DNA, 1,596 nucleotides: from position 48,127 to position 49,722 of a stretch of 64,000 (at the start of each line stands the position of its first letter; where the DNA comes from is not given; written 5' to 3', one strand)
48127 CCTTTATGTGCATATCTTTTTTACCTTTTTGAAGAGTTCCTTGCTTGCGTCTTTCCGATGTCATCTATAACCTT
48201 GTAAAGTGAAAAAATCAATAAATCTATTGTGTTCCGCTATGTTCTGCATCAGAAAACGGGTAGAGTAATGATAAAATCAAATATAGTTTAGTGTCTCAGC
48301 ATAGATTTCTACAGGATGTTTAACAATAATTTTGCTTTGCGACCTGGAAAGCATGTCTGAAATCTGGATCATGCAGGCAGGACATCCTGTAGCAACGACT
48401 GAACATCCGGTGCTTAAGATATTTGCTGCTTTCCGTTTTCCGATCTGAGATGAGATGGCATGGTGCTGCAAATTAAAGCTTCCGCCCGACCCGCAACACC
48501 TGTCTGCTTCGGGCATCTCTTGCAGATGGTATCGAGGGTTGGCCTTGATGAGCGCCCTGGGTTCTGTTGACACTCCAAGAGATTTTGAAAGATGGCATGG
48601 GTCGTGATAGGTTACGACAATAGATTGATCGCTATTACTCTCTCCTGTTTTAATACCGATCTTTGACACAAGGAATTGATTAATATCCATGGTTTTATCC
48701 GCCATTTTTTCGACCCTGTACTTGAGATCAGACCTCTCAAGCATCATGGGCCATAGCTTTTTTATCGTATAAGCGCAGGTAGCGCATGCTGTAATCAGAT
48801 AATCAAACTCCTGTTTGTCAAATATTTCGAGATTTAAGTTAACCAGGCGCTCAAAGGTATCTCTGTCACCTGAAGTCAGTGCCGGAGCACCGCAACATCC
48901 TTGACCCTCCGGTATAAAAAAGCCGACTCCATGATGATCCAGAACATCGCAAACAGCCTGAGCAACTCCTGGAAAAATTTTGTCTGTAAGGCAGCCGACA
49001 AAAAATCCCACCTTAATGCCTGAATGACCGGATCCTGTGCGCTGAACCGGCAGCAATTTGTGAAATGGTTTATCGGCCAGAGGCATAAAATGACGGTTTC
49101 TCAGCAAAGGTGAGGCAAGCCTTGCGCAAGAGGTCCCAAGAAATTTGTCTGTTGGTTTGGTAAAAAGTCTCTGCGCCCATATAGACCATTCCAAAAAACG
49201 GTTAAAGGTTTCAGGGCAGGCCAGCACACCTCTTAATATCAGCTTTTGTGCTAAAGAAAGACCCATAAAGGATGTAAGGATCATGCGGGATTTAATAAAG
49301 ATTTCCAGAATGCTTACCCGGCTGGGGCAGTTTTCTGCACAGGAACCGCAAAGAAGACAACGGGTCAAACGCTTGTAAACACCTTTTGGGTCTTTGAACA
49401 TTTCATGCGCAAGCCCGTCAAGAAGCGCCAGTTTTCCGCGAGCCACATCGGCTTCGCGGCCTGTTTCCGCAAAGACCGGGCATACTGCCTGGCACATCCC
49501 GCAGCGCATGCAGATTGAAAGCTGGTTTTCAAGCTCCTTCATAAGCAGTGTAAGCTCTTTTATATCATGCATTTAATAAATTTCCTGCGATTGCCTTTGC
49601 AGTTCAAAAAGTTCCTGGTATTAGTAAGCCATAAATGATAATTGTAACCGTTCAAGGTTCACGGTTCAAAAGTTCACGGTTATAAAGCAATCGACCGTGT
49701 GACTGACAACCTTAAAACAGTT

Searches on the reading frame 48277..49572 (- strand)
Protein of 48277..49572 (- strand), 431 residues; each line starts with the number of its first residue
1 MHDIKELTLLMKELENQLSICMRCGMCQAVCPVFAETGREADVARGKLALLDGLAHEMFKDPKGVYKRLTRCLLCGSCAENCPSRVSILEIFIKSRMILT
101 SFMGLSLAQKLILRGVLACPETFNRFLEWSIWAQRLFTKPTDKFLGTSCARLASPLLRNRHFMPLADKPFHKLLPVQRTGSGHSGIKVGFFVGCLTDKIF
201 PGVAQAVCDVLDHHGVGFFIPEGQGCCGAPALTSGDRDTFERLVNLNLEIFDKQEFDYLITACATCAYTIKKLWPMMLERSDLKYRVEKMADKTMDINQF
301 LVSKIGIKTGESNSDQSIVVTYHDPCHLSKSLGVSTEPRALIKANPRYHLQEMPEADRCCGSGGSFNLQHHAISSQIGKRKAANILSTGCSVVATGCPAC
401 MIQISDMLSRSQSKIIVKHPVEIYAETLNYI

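Call 63: search_protein_families(library=ncbifam, proteins=[window:48277-49572:-], max_evalue=1e-10)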
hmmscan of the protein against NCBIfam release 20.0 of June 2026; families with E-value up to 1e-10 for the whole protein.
window:48277-49572:- (431 aa): 7 families
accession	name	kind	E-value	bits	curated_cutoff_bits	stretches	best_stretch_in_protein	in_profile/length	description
NF045670.1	quin_L_LdhH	equivalog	1.4e-89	301.2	800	1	13-423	298-704/706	L-lactate dehydrogenase (quinone) large subunit LdhH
NF004898.0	PRK06259.1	equivalog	3.7e-58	197.3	385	1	16-419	131-479/488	fumarate reductase (CoM/CoB) subunit TfrB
NF008369.0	PRK11168.1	equivalog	5e-41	140.9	278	1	15-428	7-399/401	anaerobic glycerol-3-phosphate dehydrogenase subunit C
NF008434.0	PRK11274.1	equivalog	3.1e-36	125.2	333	1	11-428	15-407/409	glycolate oxidase subunit GlcF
TIGR03379.1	glycerol3P_GlpC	equivalog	1.5e-25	89.8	279.9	1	187-428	163-396/397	anaerobic glycerol-3-phosphate dehydrogenase subunit GlpC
NF045663.1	diclust_near_Sec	equivalog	2e-17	62.5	530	1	178-385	412-603/759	pyridine nucleotide-disulfide oxidoreductase/dicluster-binding protein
TIGR03288.1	CoB_CoM_SS_B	equivalog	3.5e-15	56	345.15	1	188-404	2-237/290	CoB--CoM heterodisulfide reductase subunit B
